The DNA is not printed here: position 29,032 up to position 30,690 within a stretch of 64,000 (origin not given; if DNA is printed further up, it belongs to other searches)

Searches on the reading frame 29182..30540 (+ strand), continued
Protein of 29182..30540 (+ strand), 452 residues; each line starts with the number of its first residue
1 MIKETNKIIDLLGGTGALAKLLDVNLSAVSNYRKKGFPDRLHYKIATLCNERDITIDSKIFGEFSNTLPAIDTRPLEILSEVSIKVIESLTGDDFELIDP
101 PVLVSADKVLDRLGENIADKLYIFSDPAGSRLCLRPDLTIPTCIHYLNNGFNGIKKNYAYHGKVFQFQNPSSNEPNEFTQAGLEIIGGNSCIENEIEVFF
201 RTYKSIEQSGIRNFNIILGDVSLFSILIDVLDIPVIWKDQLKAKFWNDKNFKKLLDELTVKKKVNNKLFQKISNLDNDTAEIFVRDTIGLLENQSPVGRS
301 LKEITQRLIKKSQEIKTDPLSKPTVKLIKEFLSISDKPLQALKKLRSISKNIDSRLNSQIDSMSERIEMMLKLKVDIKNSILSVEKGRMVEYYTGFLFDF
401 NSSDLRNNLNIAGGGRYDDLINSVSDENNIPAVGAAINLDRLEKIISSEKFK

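Call 68: search_protein_families(library=ncbifam, proteins=[window:29182-30540:+], max_evalue=0.00001)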
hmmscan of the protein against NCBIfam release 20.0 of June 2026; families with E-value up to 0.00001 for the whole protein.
window:29182-30540:+ (452 aa): 19 families
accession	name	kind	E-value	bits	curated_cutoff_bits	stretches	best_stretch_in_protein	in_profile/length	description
NF008953.0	PRK12295.1-6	equivalog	4.1e-87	292.6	384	1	81-445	14-377/384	ATP phosphoribosyltransferase regulatory subunit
NF008951.0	PRK12295.1-4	equivalog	5.2e-50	170.4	364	1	79-448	6-372/374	ATP phosphoribosyltransferase regulatory subunit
NF008952.0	PRK12295.1-5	equivalog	6.9e-46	157.1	360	1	96-440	24-353/363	ATP phosphoribosyltransferase regulatory subunit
NF008949.0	PRK12295.1-2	equivalog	1.1e-43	149.9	420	1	97-438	26-369/379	ATP phosphoribosyltransferase regulatory subunit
NF008950.0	PRK12295.1-3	equivalog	6.5e-43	147.5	492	1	89-444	23-376/387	ATP phosphoribosyltransferase regulatory subunit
NF008948.0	PRK12295.1-1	equivalog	6.7e-41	140.6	622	1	91-447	18-373/376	ATP phosphoribosyltransferase regulatory subunit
TIGR00443.1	hisZ_biosyn_reg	equivalog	5.8e-39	134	271.65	1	88-445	20-311/314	ATP phosphoribosyltransferase regulatory subunit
TIGR00442.1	hisS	equivalog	6.5e-33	114.3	286.75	2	306-450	175-316/406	histidine--tRNA ligase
NF008936.0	PRK12292.1-3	equivalog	1.5e-26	93.1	492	2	93-279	36-225/406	ATP phosphoribosyltransferase regulatory subunit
NF008941.0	PRK12292.2-4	equivalog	3.4e-23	82.2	447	2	80-293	25-238/393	ATP phosphoribosyltransferase regulatory subunit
NF008940.0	PRK12292.2-3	equivalog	2.3e-18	66.2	450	2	324-449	201-323/404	ATP phosphoribosyltransferase regulatory subunit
NF008938.0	PRK12292.1-6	equivalog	2.9e-18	66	833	1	118-263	62-203/420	ATP phosphoribosyltransferase regulatory subunit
NF009086.0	PRK12421.1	equivalog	7.7e-14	51.4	318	1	84-306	29-251/389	ATP phosphoribosyltransferase regulatory subunit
NF008935.0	PRK12292.1-1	equivalog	1.9e-13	50.1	350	1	81-306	23-245/382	ATP phosphoribosyltransferase regulatory subunit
NF009085.0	PRK12420.1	equivalog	7.4e-13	48.6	540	1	314-449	201-332/426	histidine--tRNA ligase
NF046037.1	carphisopro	domain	8.9e-06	25.8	38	0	7-55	3-52/54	carph-isopro domain-containing protein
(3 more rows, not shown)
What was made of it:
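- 29422..30540 (+): HisZ domain: a HisRS-like catalytic core without an anticodon-binding domain, the regulatory subunit of ATP phosphoribosyltransferase. Its stop codon overlaps the hisG start (ATGA). NF008953 at 292.6 bits, which is below the equivalog cut-off of 384 (call 68).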

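Call 69: list_cluster_members(proteins=[P0003, P0025, P0039, P0131, P0134, P0160, P0142])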
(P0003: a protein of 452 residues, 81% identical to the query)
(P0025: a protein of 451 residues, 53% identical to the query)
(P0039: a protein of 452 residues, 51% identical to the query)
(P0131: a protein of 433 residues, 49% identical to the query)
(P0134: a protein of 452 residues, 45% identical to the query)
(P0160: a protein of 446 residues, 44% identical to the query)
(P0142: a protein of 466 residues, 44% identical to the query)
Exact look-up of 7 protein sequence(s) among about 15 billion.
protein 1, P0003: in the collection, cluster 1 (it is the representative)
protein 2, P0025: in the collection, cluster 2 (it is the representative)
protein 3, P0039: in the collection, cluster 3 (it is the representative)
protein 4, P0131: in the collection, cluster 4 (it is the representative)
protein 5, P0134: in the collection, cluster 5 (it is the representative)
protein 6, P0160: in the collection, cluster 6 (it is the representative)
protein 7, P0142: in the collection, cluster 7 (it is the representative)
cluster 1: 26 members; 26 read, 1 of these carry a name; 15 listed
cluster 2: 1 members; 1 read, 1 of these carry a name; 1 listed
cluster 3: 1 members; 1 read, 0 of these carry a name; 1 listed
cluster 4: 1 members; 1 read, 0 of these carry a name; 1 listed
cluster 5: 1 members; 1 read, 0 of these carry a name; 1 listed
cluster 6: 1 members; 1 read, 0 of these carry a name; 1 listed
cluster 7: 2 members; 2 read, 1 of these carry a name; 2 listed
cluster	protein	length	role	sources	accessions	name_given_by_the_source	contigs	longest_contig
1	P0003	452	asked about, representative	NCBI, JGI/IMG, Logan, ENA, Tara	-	strand:+ start:5332 stop:6690 length:1359 start_codon:yes stop_codon:yes ...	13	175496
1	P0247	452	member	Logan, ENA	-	-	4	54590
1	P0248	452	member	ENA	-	-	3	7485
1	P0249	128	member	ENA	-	-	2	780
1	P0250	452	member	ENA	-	-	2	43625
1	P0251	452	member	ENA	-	-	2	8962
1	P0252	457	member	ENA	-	-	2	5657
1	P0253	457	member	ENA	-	-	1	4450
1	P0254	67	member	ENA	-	-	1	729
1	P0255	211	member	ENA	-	-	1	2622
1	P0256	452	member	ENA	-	-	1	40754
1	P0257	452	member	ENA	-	-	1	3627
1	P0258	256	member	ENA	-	-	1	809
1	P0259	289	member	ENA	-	-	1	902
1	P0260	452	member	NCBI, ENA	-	-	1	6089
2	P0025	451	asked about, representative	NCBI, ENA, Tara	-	strand:+ start:311 stop:1666 length:1356 start_codon:yes stop_codon:yes gene_type:complete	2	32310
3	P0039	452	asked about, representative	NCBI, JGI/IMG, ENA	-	-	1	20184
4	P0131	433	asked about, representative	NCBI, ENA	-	-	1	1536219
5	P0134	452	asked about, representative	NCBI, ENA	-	-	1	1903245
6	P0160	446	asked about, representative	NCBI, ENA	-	-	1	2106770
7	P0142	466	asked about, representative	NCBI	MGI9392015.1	MAG: ATP phosphoribosyltransferase regulatory subunit [Parvibaculales bacterium]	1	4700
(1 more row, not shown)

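Call 71: search_protein_families(library=ncbifam, proteins=[P0052, P0117], max_evalue=0.01)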
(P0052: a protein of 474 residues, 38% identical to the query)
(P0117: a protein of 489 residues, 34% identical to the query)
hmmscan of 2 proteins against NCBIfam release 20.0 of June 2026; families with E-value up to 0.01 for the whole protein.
P0052 (474 aa): 22 families
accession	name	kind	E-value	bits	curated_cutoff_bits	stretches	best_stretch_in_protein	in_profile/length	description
NF008953.0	PRK12295.1-6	equivalog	2.2e-128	428.5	384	1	93-468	8-377/384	ATP phosphoribosyltransferase regulatory subunit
NF008950.0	PRK12295.1-3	equivalog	8.6e-83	278.8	492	1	102-469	18-377/387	ATP phosphoribosyltransferase regulatory subunit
NF008951.0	PRK12295.1-4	equivalog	7.5e-80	268.6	364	1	99-469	8-369/374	ATP phosphoribosyltransferase regulatory subunit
NF008949.0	PRK12295.1-2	equivalog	1.6e-75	254.7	420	1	103-466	14-373/379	ATP phosphoribosyltransferase regulatory subunit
NF008952.0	PRK12295.1-5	equivalog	4.2e-67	226.9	360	1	98-471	8-359/363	ATP phosphoribosyltransferase regulatory subunit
NF008948.0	PRK12295.1-1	equivalog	4.1e-63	213.7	622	1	102-472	11-373/376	ATP phosphoribosyltransferase regulatory subunit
TIGR00443.1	hisZ_biosyn_reg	equivalog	6.5e-53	179.9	271.65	1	96-470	10-312/314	ATP phosphoribosyltransferase regulatory subunit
TIGR00442.1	hisS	equivalog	1.1e-45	156.3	286.75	1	95-470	15-312/406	histidine--tRNA ligase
NF008941.0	PRK12292.2-4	equivalog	3.6e-29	101.9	447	2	136-268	62-194/393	ATP phosphoribosyltransferase regulatory subunit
NF008936.0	PRK12292.1-3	equivalog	4.7e-26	91.6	492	2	102-260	27-185/406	ATP phosphoribosyltransferase regulatory subunit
NF008942.0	PRK12292.2-5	equivalog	2.7e-25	88.9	643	2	99-266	28-196/434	ATP phosphoribosyltransferase regulatory subunit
NF008935.0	PRK12292.1-1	equivalog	2.5e-24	86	350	1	99-293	23-216/382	ATP phosphoribosyltransferase regulatory subunit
NF008940.0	PRK12292.2-3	equivalog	2.4e-23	82.5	450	2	100-271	23-192/404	ATP phosphoribosyltransferase regulatory subunit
NF008945.0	PRK12292.3-3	equivalog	8.9e-23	81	409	2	96-267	16-181/368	ATP phosphoribosyltransferase regulatory subunit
NF009086.0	PRK12421.1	equivalog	1e-22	80.6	318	2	99-255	26-182/389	ATP phosphoribosyltransferase regulatory subunit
NF046037.1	carphisopro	domain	0.00081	19.5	38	1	12-55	8-53/54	carph-isopro domain-containing protein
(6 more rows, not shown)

P0117 (489 aa): 22 families
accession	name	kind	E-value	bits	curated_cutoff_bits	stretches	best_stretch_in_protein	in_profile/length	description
NF008953.0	PRK12295.1-6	equivalog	1.1e-118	396.6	384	1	109-480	12-376/384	ATP phosphoribosyltransferase regulatory subunit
NF008950.0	PRK12295.1-3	equivalog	6.9e-82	275.8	492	1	112-481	16-376/387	ATP phosphoribosyltransferase regulatory subunit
NF008949.0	PRK12295.1-2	equivalog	1.6e-75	254.7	420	1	114-481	13-375/379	ATP phosphoribosyltransferase regulatory subunit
NF008952.0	PRK12295.1-5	equivalog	1.9e-68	231.3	360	1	109-481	7-357/363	ATP phosphoribosyltransferase regulatory subunit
NF008951.0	PRK12295.1-4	equivalog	5.2e-68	229.6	364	1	112-480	9-367/374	ATP phosphoribosyltransferase regulatory subunit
NF008948.0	PRK12295.1-1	equivalog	5.7e-58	196.8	622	1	128-484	25-373/376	ATP phosphoribosyltransferase regulatory subunit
TIGR00443.1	hisZ_biosyn_reg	equivalog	4.2e-56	190.3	271.65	1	113-483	15-312/314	ATP phosphoribosyltransferase regulatory subunit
TIGR00442.1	hisS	equivalog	1.2e-51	176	286.75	1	113-483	21-312/406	histidine--tRNA ligase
NF008941.0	PRK12292.2-4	equivalog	1.5e-36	126.2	447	2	112-281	27-194/393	ATP phosphoribosyltransferase regulatory subunit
NF008942.0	PRK12292.2-5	equivalog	4.6e-33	114.5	643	2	107-276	24-193/434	ATP phosphoribosyltransferase regulatory subunit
NF008936.0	PRK12292.1-3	equivalog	8.4e-28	97.3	492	2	114-277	27-189/406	ATP phosphoribosyltransferase regulatory subunit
NF008940.0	PRK12292.2-3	equivalog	3.4e-24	85.4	450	2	114-275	25-183/404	ATP phosphoribosyltransferase regulatory subunit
NF008935.0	PRK12292.1-1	equivalog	4.3e-22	78.6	350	2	109-281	21-192/382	ATP phosphoribosyltransferase regulatory subunit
NF008945.0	PRK12292.3-3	equivalog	4.6e-21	75.3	409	2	113-311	21-208/368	ATP phosphoribosyltransferase regulatory subunit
NF009085.0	PRK12420.1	equivalog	1.4e-20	74.1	540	2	114-242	26-154/426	histidine--tRNA ligase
NF046037.1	carphisopro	domain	1.2e-09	38.2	38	1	9-63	2-54/54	carph-isopro domain-containing protein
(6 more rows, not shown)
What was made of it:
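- On HisZ (regulatory subunit of short-form ATP phosphoribosyltransferase): The more GC-rich fusion proteins pass: P0052 at 428.5 and P0117 at 396.6 (call 71).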

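Call 82: find_encoding_contigs(protein=P0083, flank=2500, max_places=1)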
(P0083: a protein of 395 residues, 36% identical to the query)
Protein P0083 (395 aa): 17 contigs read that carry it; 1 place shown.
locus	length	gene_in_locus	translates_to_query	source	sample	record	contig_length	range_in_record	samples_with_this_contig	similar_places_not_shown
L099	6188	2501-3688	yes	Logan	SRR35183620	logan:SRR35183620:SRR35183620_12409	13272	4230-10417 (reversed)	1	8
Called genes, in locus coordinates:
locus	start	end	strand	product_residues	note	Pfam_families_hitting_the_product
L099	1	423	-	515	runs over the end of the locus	PF00989:PAS (weak), PF13188:PAS_8 (faint), PF00512:HisKA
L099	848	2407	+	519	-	PF13393:tRNA-synt_His, PF00587:tRNA-synt_2b (weak), PF03129:HGTP_anticodon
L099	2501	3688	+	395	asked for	PF13393:tRNA-synt_His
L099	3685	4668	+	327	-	PF01634:HisG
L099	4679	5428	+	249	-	PF01925:TauE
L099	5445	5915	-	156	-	PF13302:Acetyltransf_3 (weak), PF00583:Acetyltransf_1, PF13673:Acetyltransf_10, PF13508:Acetyltransf_7, PF08445:FR47 (weak)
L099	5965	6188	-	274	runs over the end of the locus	PF00106:adh_short, PF08659:KR, PF01370:Epimerase, PF13561:adh_short_C2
